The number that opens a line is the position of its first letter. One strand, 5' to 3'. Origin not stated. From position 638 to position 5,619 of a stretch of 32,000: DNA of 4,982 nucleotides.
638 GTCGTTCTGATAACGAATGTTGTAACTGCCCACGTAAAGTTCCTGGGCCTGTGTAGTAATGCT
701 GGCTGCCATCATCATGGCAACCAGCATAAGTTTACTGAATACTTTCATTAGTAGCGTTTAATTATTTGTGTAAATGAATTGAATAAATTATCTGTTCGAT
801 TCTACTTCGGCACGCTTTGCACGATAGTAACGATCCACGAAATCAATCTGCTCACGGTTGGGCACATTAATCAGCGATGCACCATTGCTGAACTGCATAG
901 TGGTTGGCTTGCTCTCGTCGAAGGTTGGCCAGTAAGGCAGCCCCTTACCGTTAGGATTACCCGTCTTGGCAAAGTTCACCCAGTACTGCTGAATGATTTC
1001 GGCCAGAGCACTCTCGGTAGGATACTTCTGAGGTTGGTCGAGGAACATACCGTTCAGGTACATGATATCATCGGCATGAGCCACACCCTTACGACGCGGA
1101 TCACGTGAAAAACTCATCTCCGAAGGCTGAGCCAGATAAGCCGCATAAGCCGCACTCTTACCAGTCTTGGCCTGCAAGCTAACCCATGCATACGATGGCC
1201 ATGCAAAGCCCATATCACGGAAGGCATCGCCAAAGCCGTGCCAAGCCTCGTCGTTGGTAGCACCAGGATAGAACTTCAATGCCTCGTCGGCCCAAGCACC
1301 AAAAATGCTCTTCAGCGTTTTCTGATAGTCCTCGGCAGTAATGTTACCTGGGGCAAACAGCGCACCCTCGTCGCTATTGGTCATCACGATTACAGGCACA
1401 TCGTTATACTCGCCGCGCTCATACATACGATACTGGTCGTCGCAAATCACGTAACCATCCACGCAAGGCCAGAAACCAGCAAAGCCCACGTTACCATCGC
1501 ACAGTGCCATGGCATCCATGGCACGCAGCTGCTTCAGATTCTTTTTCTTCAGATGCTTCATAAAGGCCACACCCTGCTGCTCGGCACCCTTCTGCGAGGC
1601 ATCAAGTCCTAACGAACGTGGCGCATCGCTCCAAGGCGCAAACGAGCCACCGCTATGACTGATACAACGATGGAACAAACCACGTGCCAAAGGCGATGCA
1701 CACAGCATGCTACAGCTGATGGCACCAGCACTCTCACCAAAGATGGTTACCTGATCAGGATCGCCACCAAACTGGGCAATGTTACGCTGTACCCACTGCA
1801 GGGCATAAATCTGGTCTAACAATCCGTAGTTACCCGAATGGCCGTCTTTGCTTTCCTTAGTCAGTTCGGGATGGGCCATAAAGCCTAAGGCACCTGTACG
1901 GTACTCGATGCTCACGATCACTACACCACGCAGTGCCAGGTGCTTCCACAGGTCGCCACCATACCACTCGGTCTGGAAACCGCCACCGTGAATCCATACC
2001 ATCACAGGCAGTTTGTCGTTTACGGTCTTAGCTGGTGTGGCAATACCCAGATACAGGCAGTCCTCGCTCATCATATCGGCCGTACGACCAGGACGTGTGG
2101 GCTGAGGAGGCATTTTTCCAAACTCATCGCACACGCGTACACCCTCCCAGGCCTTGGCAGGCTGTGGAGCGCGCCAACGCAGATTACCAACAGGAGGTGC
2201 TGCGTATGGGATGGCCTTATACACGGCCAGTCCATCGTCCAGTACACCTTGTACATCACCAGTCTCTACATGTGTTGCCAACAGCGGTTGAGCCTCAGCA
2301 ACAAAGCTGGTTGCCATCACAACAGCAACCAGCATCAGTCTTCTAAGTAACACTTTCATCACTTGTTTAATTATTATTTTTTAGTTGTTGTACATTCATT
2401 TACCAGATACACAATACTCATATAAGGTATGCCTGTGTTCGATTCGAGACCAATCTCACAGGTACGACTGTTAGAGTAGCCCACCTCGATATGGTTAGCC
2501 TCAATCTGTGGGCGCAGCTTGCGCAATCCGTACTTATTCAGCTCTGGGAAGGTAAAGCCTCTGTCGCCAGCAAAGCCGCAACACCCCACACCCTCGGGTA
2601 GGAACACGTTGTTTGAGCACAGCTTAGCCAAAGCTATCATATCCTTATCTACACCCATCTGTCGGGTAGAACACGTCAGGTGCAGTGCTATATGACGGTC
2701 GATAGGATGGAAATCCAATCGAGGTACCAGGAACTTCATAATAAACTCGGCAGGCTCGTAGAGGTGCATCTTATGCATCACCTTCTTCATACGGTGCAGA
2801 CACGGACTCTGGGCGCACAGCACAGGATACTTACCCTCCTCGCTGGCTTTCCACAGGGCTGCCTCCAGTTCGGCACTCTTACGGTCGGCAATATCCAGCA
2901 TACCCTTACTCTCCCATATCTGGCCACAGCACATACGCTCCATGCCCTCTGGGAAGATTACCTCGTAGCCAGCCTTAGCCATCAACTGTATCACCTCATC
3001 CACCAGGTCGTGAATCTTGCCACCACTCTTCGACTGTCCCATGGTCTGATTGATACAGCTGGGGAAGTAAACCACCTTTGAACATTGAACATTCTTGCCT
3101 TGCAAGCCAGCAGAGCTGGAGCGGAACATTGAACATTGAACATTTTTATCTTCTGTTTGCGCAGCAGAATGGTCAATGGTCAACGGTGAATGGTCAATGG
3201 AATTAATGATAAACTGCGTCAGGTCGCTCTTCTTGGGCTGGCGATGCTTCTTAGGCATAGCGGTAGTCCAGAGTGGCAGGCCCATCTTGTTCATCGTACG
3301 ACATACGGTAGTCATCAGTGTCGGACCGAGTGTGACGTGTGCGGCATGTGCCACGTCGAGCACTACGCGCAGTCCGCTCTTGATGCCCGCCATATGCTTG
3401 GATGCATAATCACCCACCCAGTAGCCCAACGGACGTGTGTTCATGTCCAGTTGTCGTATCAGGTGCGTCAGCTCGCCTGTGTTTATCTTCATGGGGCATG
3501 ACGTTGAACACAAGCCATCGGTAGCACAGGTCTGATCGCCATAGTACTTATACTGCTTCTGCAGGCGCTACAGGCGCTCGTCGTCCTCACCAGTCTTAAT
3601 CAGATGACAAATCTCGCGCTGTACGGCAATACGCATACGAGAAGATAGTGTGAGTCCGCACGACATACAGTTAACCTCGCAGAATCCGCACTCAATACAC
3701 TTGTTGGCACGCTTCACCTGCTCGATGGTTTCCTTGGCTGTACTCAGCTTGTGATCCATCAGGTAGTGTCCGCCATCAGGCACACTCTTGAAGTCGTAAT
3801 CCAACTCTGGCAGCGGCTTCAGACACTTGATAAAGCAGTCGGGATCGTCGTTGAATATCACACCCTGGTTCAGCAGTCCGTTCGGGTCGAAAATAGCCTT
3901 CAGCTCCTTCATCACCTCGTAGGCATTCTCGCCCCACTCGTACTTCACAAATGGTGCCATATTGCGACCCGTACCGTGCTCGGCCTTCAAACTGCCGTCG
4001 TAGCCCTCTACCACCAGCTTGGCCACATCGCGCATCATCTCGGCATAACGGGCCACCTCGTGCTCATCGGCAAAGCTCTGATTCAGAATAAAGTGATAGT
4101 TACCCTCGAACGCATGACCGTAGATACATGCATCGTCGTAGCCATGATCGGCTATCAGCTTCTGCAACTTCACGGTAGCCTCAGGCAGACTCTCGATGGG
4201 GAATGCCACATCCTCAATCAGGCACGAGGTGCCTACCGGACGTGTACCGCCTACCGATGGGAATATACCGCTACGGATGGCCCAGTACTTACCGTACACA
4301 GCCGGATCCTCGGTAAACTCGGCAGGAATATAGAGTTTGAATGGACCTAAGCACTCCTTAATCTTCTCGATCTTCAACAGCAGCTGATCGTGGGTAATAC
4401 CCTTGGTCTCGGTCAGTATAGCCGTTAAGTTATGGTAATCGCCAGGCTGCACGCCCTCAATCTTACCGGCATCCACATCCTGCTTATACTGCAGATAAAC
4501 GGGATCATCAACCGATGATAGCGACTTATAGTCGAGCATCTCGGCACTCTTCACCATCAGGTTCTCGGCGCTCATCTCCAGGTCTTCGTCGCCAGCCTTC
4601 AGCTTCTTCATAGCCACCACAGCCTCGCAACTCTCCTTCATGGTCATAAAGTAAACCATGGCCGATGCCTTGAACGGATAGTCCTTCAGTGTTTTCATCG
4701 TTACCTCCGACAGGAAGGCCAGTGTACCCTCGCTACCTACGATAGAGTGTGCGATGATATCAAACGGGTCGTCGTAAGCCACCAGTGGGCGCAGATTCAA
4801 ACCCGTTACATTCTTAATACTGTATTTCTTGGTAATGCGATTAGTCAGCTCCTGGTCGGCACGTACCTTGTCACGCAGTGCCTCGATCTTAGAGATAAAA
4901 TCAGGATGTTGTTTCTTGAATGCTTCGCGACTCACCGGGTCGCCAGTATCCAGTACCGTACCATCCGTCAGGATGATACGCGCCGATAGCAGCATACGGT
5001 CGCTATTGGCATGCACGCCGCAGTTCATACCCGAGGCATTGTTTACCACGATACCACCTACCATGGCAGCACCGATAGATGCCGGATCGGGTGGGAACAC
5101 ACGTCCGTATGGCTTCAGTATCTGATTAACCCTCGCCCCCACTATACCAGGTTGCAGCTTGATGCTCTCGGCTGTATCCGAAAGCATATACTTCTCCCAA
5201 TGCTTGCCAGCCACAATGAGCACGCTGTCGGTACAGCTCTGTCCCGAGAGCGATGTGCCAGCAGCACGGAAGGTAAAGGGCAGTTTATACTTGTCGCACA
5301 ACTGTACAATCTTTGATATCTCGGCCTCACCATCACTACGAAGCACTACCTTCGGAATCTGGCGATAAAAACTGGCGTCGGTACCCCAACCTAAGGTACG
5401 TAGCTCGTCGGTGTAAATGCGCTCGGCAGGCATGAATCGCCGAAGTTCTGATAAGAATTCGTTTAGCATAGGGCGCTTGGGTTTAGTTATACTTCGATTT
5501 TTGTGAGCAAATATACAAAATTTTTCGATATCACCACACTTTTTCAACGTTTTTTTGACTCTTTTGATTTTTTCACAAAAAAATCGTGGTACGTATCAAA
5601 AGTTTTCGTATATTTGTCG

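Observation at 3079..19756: Dispersed family of tandem heptanucleotide arrays whose orientation obeys a keep-the-ORF-open rule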

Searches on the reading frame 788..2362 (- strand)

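Call 69: search_protein_families(library=pfam, proteins=[window:788-2362:-])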
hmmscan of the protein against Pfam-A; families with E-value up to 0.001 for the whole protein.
window:788-2362:- (524 aa): 3 families
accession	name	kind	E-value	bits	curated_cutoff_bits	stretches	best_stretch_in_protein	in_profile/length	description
PF00135.34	COesterase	-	3.7e-109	366.5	27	1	31-508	6-514/515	Carboxylesterase family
PF20434.5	BD-FAE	-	7.9e-09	35.8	26.8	0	107-156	3-57/215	BD-FAE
PF07859.19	Abhydrolase_3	-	1.5e-05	25.3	25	0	183-214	51-82/210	alpha/beta hydrolase fold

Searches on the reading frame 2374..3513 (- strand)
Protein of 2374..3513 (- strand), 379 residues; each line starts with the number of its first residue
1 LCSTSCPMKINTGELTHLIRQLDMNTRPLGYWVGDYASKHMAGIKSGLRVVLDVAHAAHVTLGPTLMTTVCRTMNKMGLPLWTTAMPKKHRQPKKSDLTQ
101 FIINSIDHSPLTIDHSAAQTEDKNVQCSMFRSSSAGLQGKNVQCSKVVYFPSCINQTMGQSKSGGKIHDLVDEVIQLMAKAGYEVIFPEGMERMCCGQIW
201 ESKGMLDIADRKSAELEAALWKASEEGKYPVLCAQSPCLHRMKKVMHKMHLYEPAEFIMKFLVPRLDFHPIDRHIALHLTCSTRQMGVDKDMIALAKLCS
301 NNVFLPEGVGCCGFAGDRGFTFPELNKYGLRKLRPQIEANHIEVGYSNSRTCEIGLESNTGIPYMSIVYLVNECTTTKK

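Call 69: search_protein_families(library=pfam, proteins=[window:2374-3513:-])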
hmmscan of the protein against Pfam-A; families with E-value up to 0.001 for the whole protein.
window:2374-3513:- (379 aa): 1 family
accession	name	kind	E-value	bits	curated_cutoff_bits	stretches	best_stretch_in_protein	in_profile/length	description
PF02754.22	CCG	-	1.6e-06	28.5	20.6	0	275-354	1-82/85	Cysteine-rich domain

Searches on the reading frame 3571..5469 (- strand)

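Call 69: search_protein_families(library=pfam, proteins=[window:3571-5469:-])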
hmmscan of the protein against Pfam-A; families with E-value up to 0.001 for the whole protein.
window:3571-5469:- (633 aa): 2 families
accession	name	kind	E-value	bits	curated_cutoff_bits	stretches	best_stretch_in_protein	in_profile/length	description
PF02913.24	FAD-oxidase_C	-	2.1e-39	136.2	21.2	1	268-536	6-246/248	FAD linked oxidases, C-terminal domain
PF01565.28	FAD_binding_4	-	1.5e-30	106.1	26.4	1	39-175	1-138/139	FAD binding domain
